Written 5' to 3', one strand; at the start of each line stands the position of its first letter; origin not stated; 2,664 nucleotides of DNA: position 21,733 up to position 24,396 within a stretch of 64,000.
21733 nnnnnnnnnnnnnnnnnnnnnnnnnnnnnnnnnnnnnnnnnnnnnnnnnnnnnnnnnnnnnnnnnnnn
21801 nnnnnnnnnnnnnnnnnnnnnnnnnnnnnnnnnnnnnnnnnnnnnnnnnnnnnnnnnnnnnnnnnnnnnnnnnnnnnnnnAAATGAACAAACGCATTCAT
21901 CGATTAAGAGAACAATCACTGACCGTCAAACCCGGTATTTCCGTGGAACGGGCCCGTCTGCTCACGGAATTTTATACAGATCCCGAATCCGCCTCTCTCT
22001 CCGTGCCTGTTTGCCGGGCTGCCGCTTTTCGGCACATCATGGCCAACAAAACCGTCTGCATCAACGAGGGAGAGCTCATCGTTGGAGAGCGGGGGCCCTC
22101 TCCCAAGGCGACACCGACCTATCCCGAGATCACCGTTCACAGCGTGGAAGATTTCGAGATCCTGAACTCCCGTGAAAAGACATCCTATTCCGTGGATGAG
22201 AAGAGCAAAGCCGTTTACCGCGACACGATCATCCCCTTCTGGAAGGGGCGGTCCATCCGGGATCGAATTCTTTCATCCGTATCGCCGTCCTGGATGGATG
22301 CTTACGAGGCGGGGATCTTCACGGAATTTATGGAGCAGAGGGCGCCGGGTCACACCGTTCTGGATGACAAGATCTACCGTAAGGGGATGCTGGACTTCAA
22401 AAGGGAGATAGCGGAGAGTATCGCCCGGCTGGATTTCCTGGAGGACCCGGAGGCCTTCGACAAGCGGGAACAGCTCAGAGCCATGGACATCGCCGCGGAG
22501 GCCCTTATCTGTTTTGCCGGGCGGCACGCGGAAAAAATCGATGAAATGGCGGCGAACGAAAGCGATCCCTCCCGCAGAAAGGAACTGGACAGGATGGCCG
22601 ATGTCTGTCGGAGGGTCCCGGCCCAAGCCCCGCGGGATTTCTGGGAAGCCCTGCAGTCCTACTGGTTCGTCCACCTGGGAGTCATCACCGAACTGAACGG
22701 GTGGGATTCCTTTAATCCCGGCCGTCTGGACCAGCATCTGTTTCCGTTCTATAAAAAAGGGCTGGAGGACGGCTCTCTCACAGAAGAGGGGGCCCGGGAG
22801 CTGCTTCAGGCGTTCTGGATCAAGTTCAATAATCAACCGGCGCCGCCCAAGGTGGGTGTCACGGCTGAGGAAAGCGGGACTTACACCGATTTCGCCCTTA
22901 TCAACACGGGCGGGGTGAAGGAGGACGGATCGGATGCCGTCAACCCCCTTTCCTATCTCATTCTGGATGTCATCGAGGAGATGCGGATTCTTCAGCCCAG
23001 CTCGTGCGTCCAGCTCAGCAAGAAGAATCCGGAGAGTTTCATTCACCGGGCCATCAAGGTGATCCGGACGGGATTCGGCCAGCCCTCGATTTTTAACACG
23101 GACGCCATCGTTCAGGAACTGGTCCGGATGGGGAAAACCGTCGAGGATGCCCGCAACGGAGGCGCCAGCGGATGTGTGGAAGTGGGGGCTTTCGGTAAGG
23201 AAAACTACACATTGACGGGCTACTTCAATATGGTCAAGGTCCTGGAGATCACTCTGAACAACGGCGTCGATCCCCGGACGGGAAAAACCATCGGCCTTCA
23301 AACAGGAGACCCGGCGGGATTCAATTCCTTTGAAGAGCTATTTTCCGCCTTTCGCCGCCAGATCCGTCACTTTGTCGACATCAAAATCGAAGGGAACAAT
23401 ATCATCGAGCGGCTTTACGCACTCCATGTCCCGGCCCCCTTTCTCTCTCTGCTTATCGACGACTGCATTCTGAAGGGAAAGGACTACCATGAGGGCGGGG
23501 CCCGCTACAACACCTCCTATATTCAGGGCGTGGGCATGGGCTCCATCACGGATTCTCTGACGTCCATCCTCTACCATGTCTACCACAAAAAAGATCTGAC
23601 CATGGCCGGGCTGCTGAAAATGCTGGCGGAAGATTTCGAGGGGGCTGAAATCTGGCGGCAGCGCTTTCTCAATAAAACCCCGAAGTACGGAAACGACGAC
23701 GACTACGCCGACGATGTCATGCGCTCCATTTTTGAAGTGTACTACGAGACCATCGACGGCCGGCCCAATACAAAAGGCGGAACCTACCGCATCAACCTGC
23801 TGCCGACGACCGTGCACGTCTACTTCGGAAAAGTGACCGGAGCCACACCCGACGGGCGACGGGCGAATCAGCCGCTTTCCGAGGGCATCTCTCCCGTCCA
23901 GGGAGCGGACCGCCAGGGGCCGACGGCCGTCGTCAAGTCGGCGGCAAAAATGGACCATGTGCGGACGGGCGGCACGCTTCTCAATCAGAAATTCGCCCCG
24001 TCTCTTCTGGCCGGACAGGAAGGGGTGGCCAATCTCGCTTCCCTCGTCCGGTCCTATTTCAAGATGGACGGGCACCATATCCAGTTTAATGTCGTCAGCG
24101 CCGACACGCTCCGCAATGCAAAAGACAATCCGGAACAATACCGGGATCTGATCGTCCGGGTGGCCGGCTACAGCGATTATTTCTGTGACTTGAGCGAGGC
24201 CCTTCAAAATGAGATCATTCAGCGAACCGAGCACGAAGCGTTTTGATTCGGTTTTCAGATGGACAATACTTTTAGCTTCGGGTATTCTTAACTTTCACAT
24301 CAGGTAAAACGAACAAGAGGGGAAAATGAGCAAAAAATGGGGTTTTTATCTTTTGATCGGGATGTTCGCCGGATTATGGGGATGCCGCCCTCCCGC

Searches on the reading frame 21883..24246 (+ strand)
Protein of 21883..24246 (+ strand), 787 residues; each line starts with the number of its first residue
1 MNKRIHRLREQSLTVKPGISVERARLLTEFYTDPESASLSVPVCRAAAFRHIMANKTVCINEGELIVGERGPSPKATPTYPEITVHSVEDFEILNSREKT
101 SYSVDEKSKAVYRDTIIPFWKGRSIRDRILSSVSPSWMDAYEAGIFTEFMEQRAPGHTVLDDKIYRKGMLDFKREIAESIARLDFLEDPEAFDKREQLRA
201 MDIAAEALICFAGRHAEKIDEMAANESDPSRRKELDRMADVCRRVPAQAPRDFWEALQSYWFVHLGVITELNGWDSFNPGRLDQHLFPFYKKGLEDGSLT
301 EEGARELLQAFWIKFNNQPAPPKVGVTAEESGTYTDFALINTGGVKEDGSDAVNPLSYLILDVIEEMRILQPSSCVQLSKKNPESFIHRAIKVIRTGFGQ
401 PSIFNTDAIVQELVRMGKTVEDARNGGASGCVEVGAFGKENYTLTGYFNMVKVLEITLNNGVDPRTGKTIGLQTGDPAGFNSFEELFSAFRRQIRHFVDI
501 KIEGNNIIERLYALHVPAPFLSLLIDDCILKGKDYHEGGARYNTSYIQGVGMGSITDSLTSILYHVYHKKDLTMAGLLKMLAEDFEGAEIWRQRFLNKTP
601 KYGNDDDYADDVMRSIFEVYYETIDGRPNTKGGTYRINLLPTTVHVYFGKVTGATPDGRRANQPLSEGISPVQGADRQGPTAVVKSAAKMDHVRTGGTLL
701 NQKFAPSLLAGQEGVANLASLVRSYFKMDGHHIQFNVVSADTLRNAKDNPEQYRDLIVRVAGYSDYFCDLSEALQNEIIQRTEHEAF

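Call 3: search_protein_families(library=pfam, proteins=[window:21883-24246:+])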
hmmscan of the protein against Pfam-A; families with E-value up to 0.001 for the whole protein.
window:21883-24246:+ (787 aa): 2 families
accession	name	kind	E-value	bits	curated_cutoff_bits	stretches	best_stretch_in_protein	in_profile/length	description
PF02901.20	PFL-like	-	1.1e-226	754.9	24.3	1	1-649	1-647/647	Pyruvate formate lyase-like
PF01228.26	Gly_radical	-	3.4e-37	127.6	22.2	1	666-768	2-106/106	Glycine radical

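Call 4: search_protein_families(library=ncbifam, proteins=[window:21883-24246:+])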
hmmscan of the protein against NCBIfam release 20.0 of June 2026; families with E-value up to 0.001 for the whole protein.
window:21883-24246:+ (787 aa): 12 families
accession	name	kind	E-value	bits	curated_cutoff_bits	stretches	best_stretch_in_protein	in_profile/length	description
NF043068.1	glycl_HYPD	equivalog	0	1312.8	1100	1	2-785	1-783/784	trans-4-hydroxy-L-proline dehydratase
TIGR01774.1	PFL2-3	subfamily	3.8e-205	683.6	678.2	1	1-785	2-785/786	formate C-acetyltransferase/glycerol dehydratase family glycyl radical enzyme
NF048011.1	SfplDhtHpsGDes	equivalog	1.7e-171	572.4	1000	1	3-785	24-820/821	(2S)-3-sulfopropanediol dehydratase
NF048009.1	SfplDhtHpfGKleb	equivalog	3e-159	531.7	1000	1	4-784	27-822/824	(2S)-3-sulfopropanediol dehydratase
NF007437.0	PRK09983.1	equivalog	8.5e-154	513.5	1109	1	1-785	1-764/765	formate C-acetyltransferase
TIGR04394.1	choline_CutC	equivalog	5.3e-151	504.8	1050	1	2-784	2-786/789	choline trimethylamine-lyase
NF033718.1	indole_decarb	equivalog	2.8e-119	399.7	1100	1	103-785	156-867/868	indoleacetate decarboxylase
NF033715.1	glycyl_HPDL_Lrg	equivalog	1.5e-98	330.7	1150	2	199-585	273-678/901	4-hydroxyphenylacetate decarboxylase large subunit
TIGR01255.1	pyr_form_ly_1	equivalog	2.4e-41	142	994.2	1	254-786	237-743/744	formate C-acetyltransferase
NF038360.1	rad_fix_GrcA3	exception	4.9e-17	61.8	158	1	712-786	3-77/78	autonomous glycyl radical cofactor GrcA3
NF008341.1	PRK11127.1-1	equivalog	6.2e-11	42.2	145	1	731-785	24-78/80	autonomous glycyl radical cofactor GrcA2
TIGR04365.1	spare_glycyl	equivalog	7.7e-09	35.9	170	1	729-783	68-122/126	autonomous glycyl radical cofactor GrcA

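Call 7: search_solved_structures(query=window:21883-24246:+, show_alignments=1)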
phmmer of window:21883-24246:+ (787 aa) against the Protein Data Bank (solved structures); distinct sequences matched with E-value up to 0.001: 37.
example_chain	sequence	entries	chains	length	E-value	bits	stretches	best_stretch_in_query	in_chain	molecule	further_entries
6vxc_A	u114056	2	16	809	0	1073.9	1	4-784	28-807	Trans-4-hydroxy-L-proline dehydratase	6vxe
1r8w_A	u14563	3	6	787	3.1e-166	558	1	3-784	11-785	glycerol dehydratase | B12-independent glycerol dehydratase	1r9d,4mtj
5i2a_A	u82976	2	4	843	1e-146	493.4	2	3-584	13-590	Diol-dehydratase | Diol dehydratase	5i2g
9rco_A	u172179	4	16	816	1.9e-146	492.5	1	4-785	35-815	Glycyl radical protein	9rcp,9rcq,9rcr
9f3w_A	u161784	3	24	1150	1.4e-144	486.4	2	3-787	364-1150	Choline trimethylamine-lyase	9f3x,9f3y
8id1_A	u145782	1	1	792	5.2e-136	458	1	4-784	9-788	Formate C-acetyltransferase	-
8iof_A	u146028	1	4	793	1.2e-135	456.9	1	3-785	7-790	Benzylsuccinate synthase alpha subunit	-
6lon_B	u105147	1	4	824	3.7e-135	455.2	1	3-785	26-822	PFL2/glycerol dehydratase family glycyl radical enzyme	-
2f3o_A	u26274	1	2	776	2.8e-134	452.3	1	16-782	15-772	pyruvate formate-lyase 2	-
7vua_A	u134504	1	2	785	6.5e-134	451.1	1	2-783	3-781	HplG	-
6xs4_A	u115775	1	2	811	1.4e-133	450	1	14-784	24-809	Formate C-acetyltransferase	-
8id7_A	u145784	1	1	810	3.7e-132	445.3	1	14-784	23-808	Probable dehydratase YbiW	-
8yjn_A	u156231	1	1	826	4e-132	445.2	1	14-784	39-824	Probable dehydratase YbiW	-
8id0_A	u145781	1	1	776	8.4e-132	444.1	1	2-785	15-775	formate C-acetyltransferase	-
5ymr_B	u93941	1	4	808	8.1e-131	440.8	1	3-786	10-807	Formate acetyltransferase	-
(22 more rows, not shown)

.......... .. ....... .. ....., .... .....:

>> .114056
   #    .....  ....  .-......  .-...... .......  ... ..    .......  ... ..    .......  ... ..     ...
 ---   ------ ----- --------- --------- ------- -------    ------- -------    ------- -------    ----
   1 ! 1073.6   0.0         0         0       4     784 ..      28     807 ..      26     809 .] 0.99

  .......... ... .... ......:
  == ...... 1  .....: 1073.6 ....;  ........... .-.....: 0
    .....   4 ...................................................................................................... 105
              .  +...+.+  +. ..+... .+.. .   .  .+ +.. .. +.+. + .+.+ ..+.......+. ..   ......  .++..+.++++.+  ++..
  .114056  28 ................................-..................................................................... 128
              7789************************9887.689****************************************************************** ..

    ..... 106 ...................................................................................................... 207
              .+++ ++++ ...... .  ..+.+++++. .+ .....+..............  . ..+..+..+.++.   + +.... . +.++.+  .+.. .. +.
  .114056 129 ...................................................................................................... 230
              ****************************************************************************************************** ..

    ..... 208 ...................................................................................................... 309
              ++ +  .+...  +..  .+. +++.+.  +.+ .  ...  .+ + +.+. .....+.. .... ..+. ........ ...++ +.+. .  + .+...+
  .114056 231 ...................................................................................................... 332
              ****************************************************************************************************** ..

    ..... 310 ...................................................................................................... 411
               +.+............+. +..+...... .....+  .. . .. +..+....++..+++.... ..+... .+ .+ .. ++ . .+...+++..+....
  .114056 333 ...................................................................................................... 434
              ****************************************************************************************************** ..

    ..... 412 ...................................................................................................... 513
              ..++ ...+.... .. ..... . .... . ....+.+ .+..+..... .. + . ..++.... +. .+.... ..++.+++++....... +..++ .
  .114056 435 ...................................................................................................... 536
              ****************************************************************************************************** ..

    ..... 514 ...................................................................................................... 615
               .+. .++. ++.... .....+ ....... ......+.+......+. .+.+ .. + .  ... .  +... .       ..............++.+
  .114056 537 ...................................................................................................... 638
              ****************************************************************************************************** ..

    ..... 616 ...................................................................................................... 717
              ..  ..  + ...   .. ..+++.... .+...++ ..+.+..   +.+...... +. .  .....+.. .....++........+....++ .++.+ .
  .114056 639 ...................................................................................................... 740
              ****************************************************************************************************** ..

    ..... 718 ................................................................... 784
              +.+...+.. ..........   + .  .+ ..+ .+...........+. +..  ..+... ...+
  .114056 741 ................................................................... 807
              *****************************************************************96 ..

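Call 35: find_homologous_proteins(query=window:21883-24246:+, max_evalue=1e-100)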
Query window:21883-24246:+ (787 aa): 8000 proteins with E <= 1e-100 among 8000 candidates; the best 120 are listed.
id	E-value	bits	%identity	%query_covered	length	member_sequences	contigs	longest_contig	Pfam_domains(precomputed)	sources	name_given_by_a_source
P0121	0.0e+0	1813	100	100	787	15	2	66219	PF02901.21,PF01228.27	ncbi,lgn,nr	ncbi:MAG: glycyl radical protein [Acidobacteria bacterium]|nr:glycyl radical protein [Acidobacteriot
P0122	0.0e+0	1628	88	100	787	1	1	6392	PF02901.21,PF01228.27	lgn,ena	-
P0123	0.0e+0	1441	78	100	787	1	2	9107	PF02901.21,PF01228.27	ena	-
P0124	0.0e+0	1435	78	100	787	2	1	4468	PF02901.21,PF01228.27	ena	-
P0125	0.0e+0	1423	77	100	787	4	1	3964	PF02901.21,PF01228.27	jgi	-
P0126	0.0e+0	1422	77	100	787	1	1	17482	PF02901.21,PF01228.27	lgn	-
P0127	0.0e+0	1416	77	100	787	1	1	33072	PF02901.21,PF01228.27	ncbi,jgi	-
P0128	0.0e+0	1410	76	100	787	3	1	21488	PF02901.21,PF01228.27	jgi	-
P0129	0.0e+0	1406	77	100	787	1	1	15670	PF02901.21,PF01228.27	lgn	-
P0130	0.0e+0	1388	74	100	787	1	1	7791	PF02901.21,PF01228.27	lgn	-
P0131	0.0e+0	1388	75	100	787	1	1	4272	PF02901.21,PF01228.27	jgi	-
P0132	0.0e+0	1385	75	100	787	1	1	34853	PF02901.21,PF01228.27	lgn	-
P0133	0.0e+0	1383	74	100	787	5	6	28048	PF02901.21,PF01228.27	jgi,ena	-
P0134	0.0e+0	1381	74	100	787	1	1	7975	PF02901.21,PF01228.27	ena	-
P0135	0.0e+0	1381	74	100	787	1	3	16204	PF02901.21,PF01228.27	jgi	jgi:pyruvate formate-lyase/glycerol dehydratase family glycyl radical enzyme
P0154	0.0e+0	1372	73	100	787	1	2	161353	PF02901.21,PF01228.27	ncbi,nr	ncbi:MAG: formate C-acetyltransferase/glycerol dehydratase family glycyl radical enzyme [Candidatus 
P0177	0.0e+0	1367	73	100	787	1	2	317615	PF02901.21,PF01228.27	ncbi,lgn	-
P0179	0.0e+0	1367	74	100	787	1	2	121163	PF02901.21,PF01228.27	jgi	-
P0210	0.0e+0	1361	73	100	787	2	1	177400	PF02901.21,PF01228.27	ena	-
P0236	0.0e+0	1357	73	100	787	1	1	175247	PF02901.21,PF01228.27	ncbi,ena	-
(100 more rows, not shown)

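Call 36: find_encoding_contigs(protein=P0126, flank=10000, max_places=1)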
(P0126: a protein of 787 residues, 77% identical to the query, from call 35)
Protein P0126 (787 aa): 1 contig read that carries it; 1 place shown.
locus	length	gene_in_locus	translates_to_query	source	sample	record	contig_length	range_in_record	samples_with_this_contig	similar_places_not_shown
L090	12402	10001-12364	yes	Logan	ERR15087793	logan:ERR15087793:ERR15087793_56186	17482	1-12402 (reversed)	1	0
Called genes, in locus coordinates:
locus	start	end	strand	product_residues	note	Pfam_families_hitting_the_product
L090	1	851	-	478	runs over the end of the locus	-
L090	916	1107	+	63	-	-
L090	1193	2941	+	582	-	PF00144:Beta-lactamase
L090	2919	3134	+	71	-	-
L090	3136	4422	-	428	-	-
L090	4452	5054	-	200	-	PF19823:DUF6305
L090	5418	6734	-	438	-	PF01408:GFO_IDH_MocA, PF19051:GFO_IDH_MocA_C2, PF22725:GFO_IDH_MocA_C3 (weak), PF19051:GFO_IDH_MocA_C2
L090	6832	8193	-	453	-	PF09861:Lar_N, PF21113:LarA_C (weak)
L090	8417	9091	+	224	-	PF00392:GntR, PF07729:FCD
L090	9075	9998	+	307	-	PF13353:Fer4_12, PF13237:Fer4_10 (weak), PF12838:Fer4_7, PF13187:Fer4_9 (weak), PF00037:Fer4, PF04055:Radical_SAM, PF12837:Fer4_6 (weak)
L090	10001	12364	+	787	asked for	PF02901:PFL-like, PF01228:Gly_radical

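Call 37: find_encoding_contigs(protein=P0154, flank=10000, max_places=1)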
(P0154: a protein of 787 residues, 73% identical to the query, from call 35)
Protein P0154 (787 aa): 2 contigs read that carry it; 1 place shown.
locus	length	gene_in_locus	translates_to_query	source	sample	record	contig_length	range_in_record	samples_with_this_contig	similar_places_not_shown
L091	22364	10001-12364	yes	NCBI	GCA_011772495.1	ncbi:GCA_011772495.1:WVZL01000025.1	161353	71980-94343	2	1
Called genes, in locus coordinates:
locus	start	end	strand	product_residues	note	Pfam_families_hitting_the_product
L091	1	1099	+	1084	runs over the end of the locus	PF00930:DPPIV_N (faint), PF26549:Tricorn_N, PF26550:Tricorn_2nd, PF07676:PD40 (weak), PF26549:Tricorn_N, PF14684:Tricorn_C1, PF14685:PDZ_Tricorn, PF03572:Peptidase_S41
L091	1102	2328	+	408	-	PF04389:Peptidase_M28, PF05343:Peptidase_M42 (faint), PF01546:Peptidase_M20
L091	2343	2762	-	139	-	PF00472:RF-1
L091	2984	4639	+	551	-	PF00246:Peptidase_M14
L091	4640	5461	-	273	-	PF00359:PTS_EIIA_2, PF02591:Zn_ribbon_9 (weak)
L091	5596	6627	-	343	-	PF05544:Pro_racemase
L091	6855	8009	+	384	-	PF00890:FAD_binding_2 (weak), PF01266:DAO, PF01946:Thi4 (faint), PF13450:NAD_binding_8 (weak)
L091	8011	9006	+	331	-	PF02423:OCD_Mu_crystall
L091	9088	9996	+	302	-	PF13353:Fer4_12, PF04055:Radical_SAM, PF12838:Fer4_7 (faint), PF13237:Fer4_10 (faint), PF12797:Fer4_2 (faint), PF00037:Fer4 (weak), PF12837:Fer4_6 (weak)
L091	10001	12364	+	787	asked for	PF02901:PFL-like, PF01228:Gly_radical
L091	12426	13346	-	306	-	PF00294:PfkB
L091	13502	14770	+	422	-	PF00465:Fe-ADH, PF25137:ADH_Fe_C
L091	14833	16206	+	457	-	PF09861:Lar_N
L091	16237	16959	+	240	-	PF01904:DUF72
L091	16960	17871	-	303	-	PF13428:TPR_14 (faint), PF07719:TPR_2 (faint), PF12895:ANAPC3 (faint), PF13181:TPR_8 (faint), PF13424:TPR_12 (faint), PF13414:TPR_11 (weak), PF13432:TPR_16 (weak), PF00515:TPR_1 (weak), +3 more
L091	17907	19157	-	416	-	PF00070:Pyr_redox (faint), PF00890:FAD_binding_2 (faint), PF01266:DAO, PF01494:FAD_binding_3 (faint), PF03486:HI0933_like (faint), PF07992:Pyr_redox_2 (faint), PF12831:FAD_oxidored (faint), PF13450:NAD_binding_8 (weak), +1 more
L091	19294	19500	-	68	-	-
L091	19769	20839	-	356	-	-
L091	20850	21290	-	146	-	PF14102:Caps_synth_CapC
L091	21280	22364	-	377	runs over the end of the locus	PF08245:Mur_ligase_M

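Call 38: find_encoding_contigs(protein=P0177, flank=10000, max_places=1)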
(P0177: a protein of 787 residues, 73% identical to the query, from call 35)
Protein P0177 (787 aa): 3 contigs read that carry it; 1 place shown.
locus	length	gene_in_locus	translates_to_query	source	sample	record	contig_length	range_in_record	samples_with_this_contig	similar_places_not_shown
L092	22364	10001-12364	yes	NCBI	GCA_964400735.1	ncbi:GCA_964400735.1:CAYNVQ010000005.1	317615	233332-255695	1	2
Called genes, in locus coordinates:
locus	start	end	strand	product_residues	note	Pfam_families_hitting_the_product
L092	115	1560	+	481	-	PF05496:RuvB_N (weak), PF13177:DNA_pol3_delta2, PF00004:AAA, PF07724:AAA_2 (weak), PF07728:AAA_5 (weak), PF13401:AAA_22 (weak), PF22608:DNAX_ATPase_lid, PF12169:DNA_pol3_gamma3, +1 more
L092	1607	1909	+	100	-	PF02575:YbaB_DNA_bd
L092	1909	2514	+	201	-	PF21176:RecR_HhH, PF02132:RecR_ZnF (weak), PF01751:Toprim, PF13662:Toprim_4, PF21175:RecR_C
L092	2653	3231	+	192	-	PF01558:POR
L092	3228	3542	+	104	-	PF13187:Fer4_9 (faint), PF12797:Fer4_2 (faint), PF12837:Fer4_6 (faint), PF13237:Fer4_10 (weak), PF14697:Fer4_21, PF12838:Fer4_7, PF13484:Fer4_16 (faint), PF00037:Fer4 (weak)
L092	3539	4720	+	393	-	PF01855:POR_N, PF02780:Transketolase_C (weak), PF17147:PFOR_II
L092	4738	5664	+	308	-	PF02775:TPP_enzyme_C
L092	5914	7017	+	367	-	PF02746:MR_MLE_N, PF13378:MR_MLE_C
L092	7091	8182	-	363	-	PF15869:TolB_like (weak), PF17170:DUF5128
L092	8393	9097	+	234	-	PF00392:GntR, PF07729:FCD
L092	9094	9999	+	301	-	PF13353:Fer4_12, PF00037:Fer4 (faint), PF12837:Fer4_6 (faint), PF04055:Radical_SAM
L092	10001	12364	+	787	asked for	PF02901:PFL-like, PF01228:Gly_radical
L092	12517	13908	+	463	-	PF05195:AMP_N, PF00557:Peptidase_M24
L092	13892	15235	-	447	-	PF00675:Peptidase_M16, PF05193:Peptidase_M16_C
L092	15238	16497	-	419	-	PF00675:Peptidase_M16, PF05193:Peptidase_M16_C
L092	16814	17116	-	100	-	PF07885:Ion_trans_2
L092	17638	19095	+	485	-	PF00072:Response_reg, PF00158:Sigma54_activat, PF14532:Sigma54_activ_2, PF07724:AAA_2 (weak), PF00004:AAA (weak), PF07728:AAA_5 (weak), PF25601:AAA_lid_14, PF02954:HTH_8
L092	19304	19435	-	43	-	-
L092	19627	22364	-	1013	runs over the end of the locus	PF13240:Zn_Ribbon_1 (weak), PF00069:Pkinase, PF07714:PK_Tyr_Ser-Thr, PF03109:ABC1 (weak), PF14531:Kinase-like (weak), PF00931:NB-ARC (weak), PF13191:AAA_16 (weak), PF25872:HTH_77, +4 more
